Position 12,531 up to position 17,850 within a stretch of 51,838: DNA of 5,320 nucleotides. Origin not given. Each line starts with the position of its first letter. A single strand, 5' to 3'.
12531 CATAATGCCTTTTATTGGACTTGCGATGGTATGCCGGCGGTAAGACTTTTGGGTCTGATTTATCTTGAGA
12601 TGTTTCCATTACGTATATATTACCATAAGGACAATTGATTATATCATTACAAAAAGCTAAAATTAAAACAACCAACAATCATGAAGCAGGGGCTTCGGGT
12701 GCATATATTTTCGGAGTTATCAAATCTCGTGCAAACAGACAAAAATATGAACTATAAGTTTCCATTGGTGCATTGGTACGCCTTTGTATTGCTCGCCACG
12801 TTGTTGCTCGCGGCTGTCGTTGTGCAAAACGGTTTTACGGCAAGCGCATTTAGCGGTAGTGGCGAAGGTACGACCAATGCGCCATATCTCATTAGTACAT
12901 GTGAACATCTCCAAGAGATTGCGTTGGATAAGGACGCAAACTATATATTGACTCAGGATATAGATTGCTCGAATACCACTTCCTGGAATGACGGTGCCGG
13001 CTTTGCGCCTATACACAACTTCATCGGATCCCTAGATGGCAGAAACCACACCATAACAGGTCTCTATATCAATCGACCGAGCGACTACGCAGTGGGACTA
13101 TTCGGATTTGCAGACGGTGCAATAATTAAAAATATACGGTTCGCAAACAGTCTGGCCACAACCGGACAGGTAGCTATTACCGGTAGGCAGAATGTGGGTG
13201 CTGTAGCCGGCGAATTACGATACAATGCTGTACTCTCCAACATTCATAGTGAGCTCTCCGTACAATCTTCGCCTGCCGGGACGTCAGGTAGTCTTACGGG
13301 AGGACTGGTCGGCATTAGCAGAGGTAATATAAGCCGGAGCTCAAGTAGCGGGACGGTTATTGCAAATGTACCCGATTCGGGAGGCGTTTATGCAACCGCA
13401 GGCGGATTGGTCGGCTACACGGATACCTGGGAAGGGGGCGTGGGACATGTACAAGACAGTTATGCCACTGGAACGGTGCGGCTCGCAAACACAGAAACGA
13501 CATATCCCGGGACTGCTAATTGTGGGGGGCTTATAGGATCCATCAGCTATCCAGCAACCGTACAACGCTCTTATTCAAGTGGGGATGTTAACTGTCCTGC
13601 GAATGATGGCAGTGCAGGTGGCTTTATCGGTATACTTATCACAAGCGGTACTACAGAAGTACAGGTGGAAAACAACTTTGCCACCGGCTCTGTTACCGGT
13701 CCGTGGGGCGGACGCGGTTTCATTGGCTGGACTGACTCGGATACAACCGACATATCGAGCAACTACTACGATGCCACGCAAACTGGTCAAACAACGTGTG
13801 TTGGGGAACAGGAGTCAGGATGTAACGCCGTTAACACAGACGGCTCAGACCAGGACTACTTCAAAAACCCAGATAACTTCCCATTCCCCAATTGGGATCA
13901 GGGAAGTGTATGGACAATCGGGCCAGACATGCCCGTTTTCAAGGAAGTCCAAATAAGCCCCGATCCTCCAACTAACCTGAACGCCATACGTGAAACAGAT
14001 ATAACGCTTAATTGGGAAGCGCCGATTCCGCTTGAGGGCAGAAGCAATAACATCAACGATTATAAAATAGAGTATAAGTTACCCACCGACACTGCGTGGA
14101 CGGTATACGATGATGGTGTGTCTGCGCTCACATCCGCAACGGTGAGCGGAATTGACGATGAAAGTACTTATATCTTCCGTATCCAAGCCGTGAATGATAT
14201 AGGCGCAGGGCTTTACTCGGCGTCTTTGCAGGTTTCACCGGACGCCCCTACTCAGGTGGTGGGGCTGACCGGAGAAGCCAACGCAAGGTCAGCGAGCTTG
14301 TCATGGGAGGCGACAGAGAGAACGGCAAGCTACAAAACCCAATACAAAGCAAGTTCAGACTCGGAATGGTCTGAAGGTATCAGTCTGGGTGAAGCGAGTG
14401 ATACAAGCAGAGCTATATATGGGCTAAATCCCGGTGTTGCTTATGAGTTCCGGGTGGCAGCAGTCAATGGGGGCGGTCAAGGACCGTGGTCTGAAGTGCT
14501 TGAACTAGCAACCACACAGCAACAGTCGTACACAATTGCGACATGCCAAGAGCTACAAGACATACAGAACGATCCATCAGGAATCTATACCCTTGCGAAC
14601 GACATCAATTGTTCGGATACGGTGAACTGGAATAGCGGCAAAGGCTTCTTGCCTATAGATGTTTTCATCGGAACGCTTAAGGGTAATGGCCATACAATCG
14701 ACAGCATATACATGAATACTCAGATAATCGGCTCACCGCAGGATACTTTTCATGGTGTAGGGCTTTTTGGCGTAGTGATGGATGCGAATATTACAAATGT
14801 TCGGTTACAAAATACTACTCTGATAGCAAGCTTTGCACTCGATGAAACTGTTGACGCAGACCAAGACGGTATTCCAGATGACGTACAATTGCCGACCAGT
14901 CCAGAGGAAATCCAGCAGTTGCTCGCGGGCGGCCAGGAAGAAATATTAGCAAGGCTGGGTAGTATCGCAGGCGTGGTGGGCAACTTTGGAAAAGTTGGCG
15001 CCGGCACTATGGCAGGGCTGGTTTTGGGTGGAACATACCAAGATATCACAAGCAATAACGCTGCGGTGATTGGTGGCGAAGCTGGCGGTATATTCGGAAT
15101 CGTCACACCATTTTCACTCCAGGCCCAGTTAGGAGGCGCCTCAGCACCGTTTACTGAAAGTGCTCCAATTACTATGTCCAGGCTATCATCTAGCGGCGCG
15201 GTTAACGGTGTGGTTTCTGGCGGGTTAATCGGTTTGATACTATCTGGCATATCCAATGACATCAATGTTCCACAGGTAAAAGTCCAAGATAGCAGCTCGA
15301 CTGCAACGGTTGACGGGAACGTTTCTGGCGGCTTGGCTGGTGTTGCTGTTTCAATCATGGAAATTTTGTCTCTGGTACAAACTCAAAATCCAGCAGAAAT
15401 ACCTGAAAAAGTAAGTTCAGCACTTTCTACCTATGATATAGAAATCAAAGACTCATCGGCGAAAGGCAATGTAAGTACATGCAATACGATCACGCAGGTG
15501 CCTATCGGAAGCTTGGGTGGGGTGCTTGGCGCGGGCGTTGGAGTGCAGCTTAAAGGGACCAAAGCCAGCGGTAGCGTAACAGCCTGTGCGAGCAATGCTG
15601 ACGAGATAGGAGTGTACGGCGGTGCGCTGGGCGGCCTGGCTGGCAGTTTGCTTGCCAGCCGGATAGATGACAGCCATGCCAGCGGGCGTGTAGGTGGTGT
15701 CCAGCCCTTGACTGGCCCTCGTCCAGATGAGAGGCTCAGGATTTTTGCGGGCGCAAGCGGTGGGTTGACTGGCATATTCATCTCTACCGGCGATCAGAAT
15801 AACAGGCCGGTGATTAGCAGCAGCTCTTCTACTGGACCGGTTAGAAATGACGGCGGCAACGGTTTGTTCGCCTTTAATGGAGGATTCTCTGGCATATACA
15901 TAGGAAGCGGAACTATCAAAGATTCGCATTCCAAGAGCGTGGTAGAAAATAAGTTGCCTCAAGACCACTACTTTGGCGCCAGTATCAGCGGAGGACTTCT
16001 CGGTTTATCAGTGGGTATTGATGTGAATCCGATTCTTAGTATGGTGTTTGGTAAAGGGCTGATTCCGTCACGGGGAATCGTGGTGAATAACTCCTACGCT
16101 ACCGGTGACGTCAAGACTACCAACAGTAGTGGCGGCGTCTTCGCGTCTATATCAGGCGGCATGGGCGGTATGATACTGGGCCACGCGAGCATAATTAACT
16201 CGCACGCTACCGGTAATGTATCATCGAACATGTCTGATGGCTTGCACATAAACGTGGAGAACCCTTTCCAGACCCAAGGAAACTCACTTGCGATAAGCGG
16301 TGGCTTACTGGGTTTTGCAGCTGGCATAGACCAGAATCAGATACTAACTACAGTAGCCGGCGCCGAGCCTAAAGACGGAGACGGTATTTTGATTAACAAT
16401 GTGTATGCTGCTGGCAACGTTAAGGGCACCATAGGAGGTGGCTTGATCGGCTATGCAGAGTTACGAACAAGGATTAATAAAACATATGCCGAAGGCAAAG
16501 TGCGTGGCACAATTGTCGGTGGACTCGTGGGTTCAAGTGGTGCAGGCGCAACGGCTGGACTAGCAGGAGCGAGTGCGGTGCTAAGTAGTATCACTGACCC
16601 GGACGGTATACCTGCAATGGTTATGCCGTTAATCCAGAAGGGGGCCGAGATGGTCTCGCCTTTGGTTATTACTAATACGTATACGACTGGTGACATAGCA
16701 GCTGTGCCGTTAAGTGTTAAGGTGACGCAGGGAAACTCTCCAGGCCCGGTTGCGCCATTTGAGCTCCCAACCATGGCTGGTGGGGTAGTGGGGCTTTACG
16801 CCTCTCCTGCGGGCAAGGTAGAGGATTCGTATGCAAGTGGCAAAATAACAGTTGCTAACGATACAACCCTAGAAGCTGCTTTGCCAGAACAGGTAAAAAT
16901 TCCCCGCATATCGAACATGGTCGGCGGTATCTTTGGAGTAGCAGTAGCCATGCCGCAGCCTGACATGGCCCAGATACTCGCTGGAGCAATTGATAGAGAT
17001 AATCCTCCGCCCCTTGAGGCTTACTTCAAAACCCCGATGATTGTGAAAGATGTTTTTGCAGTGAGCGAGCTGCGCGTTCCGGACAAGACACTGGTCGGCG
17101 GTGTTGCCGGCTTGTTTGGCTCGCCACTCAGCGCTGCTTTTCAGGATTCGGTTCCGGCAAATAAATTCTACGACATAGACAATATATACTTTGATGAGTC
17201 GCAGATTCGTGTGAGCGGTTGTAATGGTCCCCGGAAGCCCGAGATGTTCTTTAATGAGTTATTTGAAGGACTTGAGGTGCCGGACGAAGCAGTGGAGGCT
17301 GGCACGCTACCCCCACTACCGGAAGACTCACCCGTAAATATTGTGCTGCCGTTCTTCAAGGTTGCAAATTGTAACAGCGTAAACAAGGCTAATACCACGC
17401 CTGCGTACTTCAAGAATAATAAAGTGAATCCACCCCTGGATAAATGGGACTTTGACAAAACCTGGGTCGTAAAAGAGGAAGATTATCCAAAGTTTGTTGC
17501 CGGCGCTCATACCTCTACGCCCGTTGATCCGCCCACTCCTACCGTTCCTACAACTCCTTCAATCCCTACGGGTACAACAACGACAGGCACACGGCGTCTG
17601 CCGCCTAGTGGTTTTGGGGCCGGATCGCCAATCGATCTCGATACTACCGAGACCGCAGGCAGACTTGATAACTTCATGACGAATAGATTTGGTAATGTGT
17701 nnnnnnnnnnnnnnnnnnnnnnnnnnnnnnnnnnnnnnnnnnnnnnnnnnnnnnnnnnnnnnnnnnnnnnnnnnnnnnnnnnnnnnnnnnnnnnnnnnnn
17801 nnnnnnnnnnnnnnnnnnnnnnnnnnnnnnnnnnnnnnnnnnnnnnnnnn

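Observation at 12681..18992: Giant GLUG/FN3 surface protein fused in frame to a histidine kinase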

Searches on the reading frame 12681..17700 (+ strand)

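Call 37: search_solved_structures(query=window:12681-17700:+, max_evalue=0.01)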
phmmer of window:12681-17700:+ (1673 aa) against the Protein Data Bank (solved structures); distinct sequences matched with E-value up to 0.01: 67 (the best 60 are shown).
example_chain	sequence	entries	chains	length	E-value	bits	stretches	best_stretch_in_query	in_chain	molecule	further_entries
8q6t_I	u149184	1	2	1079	8.4e-32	112.7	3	423-601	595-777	Titin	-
8g4l_bm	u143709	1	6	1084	6.1e-25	90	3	424-599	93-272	Titin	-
4pbx_A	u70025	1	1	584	1e-12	49.5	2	430-610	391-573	Receptor-type tyrosine-protein phosphatase S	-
4yh7_A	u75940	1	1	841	2.8e-12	48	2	435-611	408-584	Receptor-type tyrosine-protein phosphatase delta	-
6tpw_A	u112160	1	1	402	3.8e-12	47.6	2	429-614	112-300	Receptor-type tyrosine-protein phosphatase F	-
4u3h_A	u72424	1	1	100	4.3e-10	40.8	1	532-606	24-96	FN3con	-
3lpw_A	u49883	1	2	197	8.1e-10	39.9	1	426-599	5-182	A77-A78 domain from Titin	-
6tpv_A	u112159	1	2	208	2.9e-08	34.7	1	426-613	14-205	Receptor-type tyrosine-protein phosphatase F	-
8bnq_A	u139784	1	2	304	9.5e-08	33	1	427-599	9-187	Titin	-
4yfe_A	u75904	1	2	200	2.4e-07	31.7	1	530-615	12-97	Receptor-type tyrosine-protein phosphatase delta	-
5e53_A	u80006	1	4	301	1.3e-06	29.2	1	496-611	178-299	Contactin-1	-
4yfg_B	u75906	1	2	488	1.9e-06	28.7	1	520-615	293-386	Receptor-type tyrosine-protein phosphatase delta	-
4yfd_A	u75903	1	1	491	2.6e-06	28.2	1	520-615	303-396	Receptor-type tyrosine-protein phosphatase delta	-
2dju_A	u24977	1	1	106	9.8e-06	26.3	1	522-615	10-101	Receptor-type tyrosine-protein phosphatase F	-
5j7k_A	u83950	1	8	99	1.8e-05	25.5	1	532-600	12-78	FN3con-a-lys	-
6xjb_A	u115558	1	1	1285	2.4e-05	25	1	149-321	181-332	Immunoglobulin A1 protease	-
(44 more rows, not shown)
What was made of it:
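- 12849..13955 (+): Ectodomain module 1: GLUG-type right-handed beta-helix. PDB sequence hit 6xjb (call 37).
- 13962..14516 (+): Two fibronectin type III domains (aa 428-518 and 529-612). Titin and RPTP FN3 hits (call 37).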

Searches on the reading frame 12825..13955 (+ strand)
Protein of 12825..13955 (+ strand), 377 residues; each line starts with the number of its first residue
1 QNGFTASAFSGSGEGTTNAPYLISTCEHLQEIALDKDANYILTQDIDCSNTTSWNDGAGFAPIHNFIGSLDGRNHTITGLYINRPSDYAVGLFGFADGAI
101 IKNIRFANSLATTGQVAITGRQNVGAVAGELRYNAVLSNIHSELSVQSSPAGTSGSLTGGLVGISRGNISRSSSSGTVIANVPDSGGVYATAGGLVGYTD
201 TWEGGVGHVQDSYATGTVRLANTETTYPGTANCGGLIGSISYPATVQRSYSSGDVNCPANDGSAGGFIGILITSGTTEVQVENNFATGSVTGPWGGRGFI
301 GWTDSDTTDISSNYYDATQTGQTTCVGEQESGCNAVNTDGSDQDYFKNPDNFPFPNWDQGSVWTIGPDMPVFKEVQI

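Call 91: predict_structure(alignment_id=A8)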
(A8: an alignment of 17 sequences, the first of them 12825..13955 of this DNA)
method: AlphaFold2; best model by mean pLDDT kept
length: 377 residues; sequences in the alignment: 17
mean_pLDDT: 81.8   pTM: 0.84
mean pLDDT of the five models: 81.8, 80.8, 80.5, 79.5, 77.9
residues with pLDDT >= 90: 191; 70-90: 94; 50-70: 60; < 50: 32
segments of 3 or more residues with pLDDT < 50: 1-6, 271-276, 361-377
pLDDT, mean of each block of 10 residues (from residue 1): 51 91 97 96 98 97 98 98 97 98 98 95 98 97 97 91 97 96 79 95 88 92 66 89 86 79 58 54 79 58 59 80 59 78 75 62 37 29
secondary structure, 60 per line:
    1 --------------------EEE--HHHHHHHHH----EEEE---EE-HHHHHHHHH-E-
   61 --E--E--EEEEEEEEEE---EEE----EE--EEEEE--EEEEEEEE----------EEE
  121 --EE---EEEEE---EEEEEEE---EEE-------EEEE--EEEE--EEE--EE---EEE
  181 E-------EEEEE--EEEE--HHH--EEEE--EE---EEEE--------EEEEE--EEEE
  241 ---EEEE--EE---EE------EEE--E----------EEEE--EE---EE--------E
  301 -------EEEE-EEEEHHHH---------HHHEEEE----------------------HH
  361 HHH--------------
elements in order: E21-23 H26-34 E39-42 H49-57 E69-78 E82-84 E93-97 E100-107 E118-120 E128-132 E136-142 E146-148 E156-159 E162-165 E168-170 E178-181 E189-193 E196-199 E207-210 E218-221 E230-234 E237-240 E244-247 E263-265 E279-282 E308-311 E313-316 H317-320 E333-336 H359-363
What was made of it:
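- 12849..13955 (+): AF2 pLDDT 82, pTM 0.84 (call 91).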

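Call 93: fold_search(model_id=the predicted structure, library=pdb)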
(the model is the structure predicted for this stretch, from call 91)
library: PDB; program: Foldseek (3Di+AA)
matches with E <= 10: 144; with E <= 0.001: 5
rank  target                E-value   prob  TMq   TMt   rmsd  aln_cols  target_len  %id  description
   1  7uvl_P                5.0e-06  1.00  0.58  0.18   6.1       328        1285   18  IgA1 Protease with IgA1 substrate (released 2022-11-23)
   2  3n6z                  1.2e-05  1.00  0.55  0.61   4.1       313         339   19  Crystal structure of a putative immunoglobulin A1 protease (BACOVA_03286) from Bacteroides ovatus at 1.30 A resolution (released 2010-07-21)
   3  7uvk                  1.1e-04  1.00  0.59  0.19   5.2       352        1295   17  G. haemolysans IgA1 protease (released 2022-11-23)
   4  6xja_P                1.3e-04  1.00  0.56  0.18   5.4       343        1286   17  Streptococcus Pneumoniae IgA1 Protease with IgA1 substrate (released 2021-01-20)
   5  6xjb                  4.2e-04  1.00  0.56  0.18   3.9       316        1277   20  IgA1 Protease (released 2020-12-09)
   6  7jgj_A                4.1e-03  1.00  0.50  0.17   8.7       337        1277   20  IgA1 Protease in complex with neutralizing mAb (released 2020-12-09)
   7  7xks                  2.8e-02  0.75  0.24  0.28  13.4       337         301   16  Crystal structure of an alkaline pectate lyase from Bacillus clausii (released 2023-03-29)
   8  1pcl                  2.7e-01  0.15  0.23  0.24  13.9       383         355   11  UNUSUAL STRUCTURAL FEATURES IN THE PARALLEL BETA-HELIX IN PECTATE LYASES (released 1995-02-14)
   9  5w6h_A                3.5e-01  0.30  0.27  0.17  11.2       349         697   13  Crystal structure of Bacteriophage CBA120 tailspike protein 4 enzymatically active domain (TSP4dN, orf213) (released 2018-10-24)
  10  3t9g_A                4.1e-01  0.18  0.20  0.33  10.7       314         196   11  The crystal structure of family 3 pectate lyase from Caldicellulosiruptor bescii (released 2012-05-09)
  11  5nxk_B                4.5e-01  0.21  0.27  0.31  12.8       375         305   14  L. reuteri 53608 SRRP (released 2018-03-21)
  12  3jur_D                6.0e-01  0.14  0.25  0.22  11.3       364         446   10  The crystal structure of a hyperthermoactive Exopolygalacturonase from Thermotoga maritima (released 2009-11-17)
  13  1hg8_A                6.8e-01  0.09  0.20  0.21  14.2       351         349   11  Endopolygalacturonase from the phytopathogenic fungus Fusarium moniliforme (released 2001-11-10)
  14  8ikw_B                7.5e-01  0.15  0.25  0.27  11.8       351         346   14  A complex structure of PGIP-PG (released 2024-02-07)
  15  6nw9_C                7.5e-01  0.08  0.23  0.16  15.1       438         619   10  CRYSTAL STRUCTURE OF A TAILSPIKE PROTEIN 3 (TSP3, ORF212) FROM ESCHERICHIA COLI O157:H7 BACTERIOPHAGE CBA120 (released 2019-06-05)
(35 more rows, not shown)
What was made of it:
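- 12849..13955 (+): Foldseek matches IgA1-protease N-domains 7uvl_P, 6xja_P and 3n6z at TMq 0.55-0.59 (call 93).
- On GLUG-repeat / IgA1-protease N-domain beta-helix: AF2 pTM is 0.84, and Foldseek matches 7uvl_P, 6xja_P and 3n6z (calls 91, 93).
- The fold of module 1 is in calls 91 and 93.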
